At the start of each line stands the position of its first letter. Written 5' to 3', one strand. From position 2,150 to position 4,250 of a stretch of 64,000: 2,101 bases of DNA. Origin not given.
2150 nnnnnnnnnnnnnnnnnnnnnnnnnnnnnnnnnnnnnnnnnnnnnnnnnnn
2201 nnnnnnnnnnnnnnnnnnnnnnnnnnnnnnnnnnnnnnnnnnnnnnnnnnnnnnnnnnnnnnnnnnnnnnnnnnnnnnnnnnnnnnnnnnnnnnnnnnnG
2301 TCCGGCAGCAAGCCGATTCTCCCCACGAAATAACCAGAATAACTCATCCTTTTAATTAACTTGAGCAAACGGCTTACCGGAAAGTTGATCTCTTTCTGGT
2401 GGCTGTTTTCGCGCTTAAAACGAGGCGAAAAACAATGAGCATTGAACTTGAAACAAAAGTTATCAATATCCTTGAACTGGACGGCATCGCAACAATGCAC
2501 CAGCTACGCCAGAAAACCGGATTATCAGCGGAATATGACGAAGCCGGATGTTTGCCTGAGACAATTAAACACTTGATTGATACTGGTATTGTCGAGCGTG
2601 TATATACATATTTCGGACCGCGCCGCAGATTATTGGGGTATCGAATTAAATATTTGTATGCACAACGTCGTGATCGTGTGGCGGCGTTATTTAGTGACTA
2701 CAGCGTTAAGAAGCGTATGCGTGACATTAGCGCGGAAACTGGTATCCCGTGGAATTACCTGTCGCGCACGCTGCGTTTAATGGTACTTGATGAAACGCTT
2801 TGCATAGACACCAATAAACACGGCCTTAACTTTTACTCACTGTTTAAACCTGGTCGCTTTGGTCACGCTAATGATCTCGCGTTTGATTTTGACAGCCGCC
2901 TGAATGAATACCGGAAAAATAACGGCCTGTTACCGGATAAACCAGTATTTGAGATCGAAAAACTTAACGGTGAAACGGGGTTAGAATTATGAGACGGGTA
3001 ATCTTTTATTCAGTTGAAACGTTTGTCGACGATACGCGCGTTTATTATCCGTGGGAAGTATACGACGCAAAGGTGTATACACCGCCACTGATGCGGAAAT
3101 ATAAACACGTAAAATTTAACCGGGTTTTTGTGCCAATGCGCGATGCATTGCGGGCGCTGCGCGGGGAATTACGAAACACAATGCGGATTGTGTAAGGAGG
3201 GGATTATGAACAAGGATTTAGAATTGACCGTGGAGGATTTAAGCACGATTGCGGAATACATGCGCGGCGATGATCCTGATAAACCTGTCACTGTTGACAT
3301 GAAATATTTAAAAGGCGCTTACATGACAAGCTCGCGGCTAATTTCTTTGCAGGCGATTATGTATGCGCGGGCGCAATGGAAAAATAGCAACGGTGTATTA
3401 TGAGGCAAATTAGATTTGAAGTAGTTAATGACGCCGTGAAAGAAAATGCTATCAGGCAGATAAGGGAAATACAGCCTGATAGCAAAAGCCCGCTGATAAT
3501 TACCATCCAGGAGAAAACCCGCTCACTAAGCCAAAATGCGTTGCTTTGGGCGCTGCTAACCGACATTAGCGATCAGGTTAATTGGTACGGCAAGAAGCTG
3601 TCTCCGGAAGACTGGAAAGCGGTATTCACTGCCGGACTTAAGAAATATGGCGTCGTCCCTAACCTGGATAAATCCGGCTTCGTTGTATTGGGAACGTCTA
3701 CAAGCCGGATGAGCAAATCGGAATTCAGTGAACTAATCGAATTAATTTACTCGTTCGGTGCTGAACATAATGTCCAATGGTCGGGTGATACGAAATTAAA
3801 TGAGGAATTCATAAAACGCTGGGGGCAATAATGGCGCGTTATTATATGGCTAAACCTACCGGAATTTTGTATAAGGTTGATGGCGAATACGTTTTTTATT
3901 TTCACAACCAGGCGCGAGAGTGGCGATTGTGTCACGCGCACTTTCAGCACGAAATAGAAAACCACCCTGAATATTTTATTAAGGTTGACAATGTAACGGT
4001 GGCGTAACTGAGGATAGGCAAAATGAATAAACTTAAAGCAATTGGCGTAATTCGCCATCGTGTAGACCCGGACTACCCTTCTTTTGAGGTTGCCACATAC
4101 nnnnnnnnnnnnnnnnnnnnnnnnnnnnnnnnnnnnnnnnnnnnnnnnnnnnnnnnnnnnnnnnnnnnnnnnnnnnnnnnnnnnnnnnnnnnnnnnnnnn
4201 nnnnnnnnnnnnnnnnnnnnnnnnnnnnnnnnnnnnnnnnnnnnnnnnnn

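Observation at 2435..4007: Run of coupled small phage ORFs flanking the NinB-like gene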

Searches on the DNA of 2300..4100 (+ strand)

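Call 5: search_dna_similar(query=window:2300-4100:+, collection=ecoli_genomes, mode=near, max_rows=15)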
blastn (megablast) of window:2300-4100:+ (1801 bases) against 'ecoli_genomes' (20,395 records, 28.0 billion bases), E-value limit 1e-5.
Records with a match: 34; places in all: 34; records where one place covers at least 80% of the query: 24.
Genomes with a match: 34 of 5426; with a place that covers at least 80% of the query: 24. Places per genome that has any: lowest 1, median 1, highest 1. On chromosomes: 34 places; on plasmids: 0.
Best place of each record, by identity: 95-99% 3; 90-95% 15; 80-90% 16.
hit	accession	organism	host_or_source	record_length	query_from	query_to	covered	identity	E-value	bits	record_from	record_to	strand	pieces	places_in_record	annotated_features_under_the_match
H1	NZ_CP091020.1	Escherichia coli strain STEC308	mutton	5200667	1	1801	100%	96.1%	0e+0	2931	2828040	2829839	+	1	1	hypothetical protein (x4) | recombination protein NinB | replicative DNA helicase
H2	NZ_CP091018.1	Escherichia coli strain STEC307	mutton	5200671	1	1801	100%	96.1%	0e+0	2931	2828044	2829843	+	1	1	hypothetical protein (x4) | recombination protein NinB | replicative DNA helicase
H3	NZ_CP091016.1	Escherichia coli strain STEC306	mutton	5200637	1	1801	100%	96.1%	0e+0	2931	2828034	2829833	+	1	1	hypothetical protein (x4) | recombination protein NinB | replicative DNA helicase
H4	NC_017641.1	Escherichia coli UMNK88 strain UMNK88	porcine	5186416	1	1799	100%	93.8%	0e+0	2702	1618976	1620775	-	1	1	hypothetical protein (x4) | recombination protein NinB | replicative DNA helicase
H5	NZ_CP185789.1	Escherichia coli strain M15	Homo sapiens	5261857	1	1761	98%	92.5%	0e+0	2514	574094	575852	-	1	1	Lrp/AsnC family transcriptional regulator | recombination protein NinB | hypothetical protein (x2) | replicative DNA helicase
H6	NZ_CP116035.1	Escherichia coli strain FAH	Homo sapiens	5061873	1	1761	98%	92.4%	0e+0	2508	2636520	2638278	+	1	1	Lrp/AsnC family transcriptional regulator | recombination protein NinB | hypothetical protein (x2) | replicative DNA helicase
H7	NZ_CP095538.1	Escherichia coli strain GN04592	Homo sapiens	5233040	1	1761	98%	91.4%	0e+0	2409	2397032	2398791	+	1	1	Lrp/AsnC family transcriptional regulator | recombination protein NinB | hypothetical protein (x3) | replicative DNA helicase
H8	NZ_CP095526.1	Escherichia coli strain GN05505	Homo sapiens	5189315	1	1761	98%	91.4%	0e+0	2409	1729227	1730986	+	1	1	Lrp/AsnC family transcriptional regulator | recombination protein NinB | hypothetical protein (x3) | replicative DNA helicase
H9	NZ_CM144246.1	Escherichia coli strain CB7286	Homo sapiens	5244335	1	1761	98%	91.4%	0e+0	2409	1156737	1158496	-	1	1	Lrp/AsnC family transcriptional regulator | recombination protein NinB | hypothetical protein (x3) | replicative DNA helicase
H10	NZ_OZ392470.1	Escherichia coli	Homo sapiens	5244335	1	1761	98%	91.4%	0e+0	2409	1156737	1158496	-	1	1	Lrp/AsnC family transcriptional regulator | recombination protein NinB | hypothetical protein (x3) | replicative DNA helicase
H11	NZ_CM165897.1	Escherichia coli strain N25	Homo sapiens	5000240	1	1761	98%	90.0%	0e+0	2265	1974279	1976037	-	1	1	hypothetical protein (x3) | recombination protein NinB | replicative DNA helicase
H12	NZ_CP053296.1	Escherichia coli strain M1/5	Homo sapiens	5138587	6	1761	98%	89.1%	0e+0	2176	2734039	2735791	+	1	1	Lrp/AsnC family transcriptional regulator | recombination protein NinB | hypothetical protein (x2) | replicative DNA helicase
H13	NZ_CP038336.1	Escherichia coli O157:H7 strain LSU61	Deer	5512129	1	1708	95%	91.0%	0e+0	2305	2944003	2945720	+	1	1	hypothetical protein (x2) | recombination protein NinB | replicative DNA helicase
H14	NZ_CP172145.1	Escherichia coli strain GF66.2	chicken meat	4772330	6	1708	91%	94.4%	0e+0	2507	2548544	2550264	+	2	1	Lrp/AsnC family transcriptional regulator | recombination protein NinB | hypothetical protein | replicative DNA helicase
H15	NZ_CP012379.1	Escherichia coli strain PAR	cockatoo feces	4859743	1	1761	98%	87.5%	0e+0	2021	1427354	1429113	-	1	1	hypothetical protein (x3) | recombination protein NinB | replicative DNA helicase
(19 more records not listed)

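Call 6: get_annotated_region(hit=H1, flank=20000)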
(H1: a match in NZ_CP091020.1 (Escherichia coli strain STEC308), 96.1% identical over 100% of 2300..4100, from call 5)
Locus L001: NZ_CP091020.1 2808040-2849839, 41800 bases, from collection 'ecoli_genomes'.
description: Escherichia coli strain STEC308 chromosome, complete genome
organism: Escherichia coli strain STEC308 (NCBI taxid 562)
replicon: chromosome; assembly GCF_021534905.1
host: -; source: mutton; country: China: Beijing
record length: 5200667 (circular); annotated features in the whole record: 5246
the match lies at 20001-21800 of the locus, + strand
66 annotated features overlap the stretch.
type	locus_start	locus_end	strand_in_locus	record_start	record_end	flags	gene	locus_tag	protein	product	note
CDS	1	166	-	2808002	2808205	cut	-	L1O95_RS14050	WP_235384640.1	hypothetical protein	-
CDS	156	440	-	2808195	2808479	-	-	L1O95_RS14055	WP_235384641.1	hypothetical protein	-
CDS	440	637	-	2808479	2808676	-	-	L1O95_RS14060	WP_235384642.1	hypothetical protein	-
CDS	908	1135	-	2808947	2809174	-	-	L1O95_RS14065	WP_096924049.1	hypothetical protein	-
CDS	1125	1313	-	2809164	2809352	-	-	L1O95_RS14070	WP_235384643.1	hypothetical protein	-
CDS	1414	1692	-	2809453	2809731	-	-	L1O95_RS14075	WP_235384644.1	hypothetical protein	-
CDS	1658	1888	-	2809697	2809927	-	-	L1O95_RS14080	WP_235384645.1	hypothetical protein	-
CDS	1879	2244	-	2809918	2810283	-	-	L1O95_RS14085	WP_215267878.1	hypothetical protein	-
CDS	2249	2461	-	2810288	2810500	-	-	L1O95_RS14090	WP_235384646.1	hypothetical protein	-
CDS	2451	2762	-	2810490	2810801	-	-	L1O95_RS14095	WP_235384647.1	RNA-binding protein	-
CDS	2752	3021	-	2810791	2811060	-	-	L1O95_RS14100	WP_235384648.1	hypothetical protein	-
CDS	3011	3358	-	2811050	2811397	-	-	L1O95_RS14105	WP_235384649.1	hypothetical protein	-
CDS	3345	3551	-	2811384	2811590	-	-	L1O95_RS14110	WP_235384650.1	hypothetical protein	-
CDS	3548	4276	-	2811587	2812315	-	-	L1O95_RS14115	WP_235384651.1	antitermination protein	-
CDS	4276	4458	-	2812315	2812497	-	-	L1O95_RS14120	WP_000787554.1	hypothetical protein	-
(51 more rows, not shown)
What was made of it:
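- Closest known: nin regions of lambda and P22. Different: Here NinG, RusA and the Q-like antiterminator are in the opposite-direction operon (call 6), and this operon ends at xis/int instead of Q.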

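Call 7: get_annotated_region(hit=H5, flank=8000)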
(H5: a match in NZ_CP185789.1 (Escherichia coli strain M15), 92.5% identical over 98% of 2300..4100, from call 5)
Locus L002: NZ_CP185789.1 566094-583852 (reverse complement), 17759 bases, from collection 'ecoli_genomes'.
description: Escherichia coli strain M15 chromosome, complete genome
organism: Escherichia coli strain M15 (NCBI taxid 562)
replicon: chromosome; assembly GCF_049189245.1
host: Homo sapiens; source: fecal sample; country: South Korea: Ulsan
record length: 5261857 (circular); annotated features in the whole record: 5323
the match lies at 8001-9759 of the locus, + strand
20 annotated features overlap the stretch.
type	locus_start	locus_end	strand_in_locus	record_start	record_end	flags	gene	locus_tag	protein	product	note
CDS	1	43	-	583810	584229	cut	-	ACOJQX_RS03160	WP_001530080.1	single-stranded DNA-binding protein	-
CDS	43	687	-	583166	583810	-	-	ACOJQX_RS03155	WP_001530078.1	ERF family protein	-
CDS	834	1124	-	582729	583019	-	-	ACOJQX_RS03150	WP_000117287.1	hypothetical protein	-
CDS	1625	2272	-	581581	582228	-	-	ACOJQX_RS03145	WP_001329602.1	LexA family protein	-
CDS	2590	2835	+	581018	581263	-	-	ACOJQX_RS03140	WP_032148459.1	hypothetical protein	-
CDS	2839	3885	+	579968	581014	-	-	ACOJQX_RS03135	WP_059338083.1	Lin1244/Lin1753 domain-containing protein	-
CDS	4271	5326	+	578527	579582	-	-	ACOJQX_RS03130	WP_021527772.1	DUF559 domain-containing protein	-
CDS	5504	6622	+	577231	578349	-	-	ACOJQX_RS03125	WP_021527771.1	hypothetical protein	-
CDS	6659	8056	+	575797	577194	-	-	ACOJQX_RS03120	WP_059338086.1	replicative DNA helicase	-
CDS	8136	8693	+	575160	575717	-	-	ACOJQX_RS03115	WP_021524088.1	Lrp/AsnC family transcriptional regulator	-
CDS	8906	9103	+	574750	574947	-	-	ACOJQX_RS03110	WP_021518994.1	hypothetical protein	-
CDS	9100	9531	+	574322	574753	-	-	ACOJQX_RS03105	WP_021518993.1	recombination protein NinB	-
CDS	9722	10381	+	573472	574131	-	-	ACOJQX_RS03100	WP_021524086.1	hypothetical protein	-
CDS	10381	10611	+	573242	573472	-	-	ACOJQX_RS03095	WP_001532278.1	helix-turn-helix transcriptional regulator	-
CDS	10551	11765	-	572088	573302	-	-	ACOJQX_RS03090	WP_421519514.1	tyrosine-type recombinase/integrase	-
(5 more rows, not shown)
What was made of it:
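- Prophage layout in E. coli STEC308 and M15 (calls 6, 7). PGAP leaves ORF68 unannotated in STEC308 and M15 (calls 6, 7).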
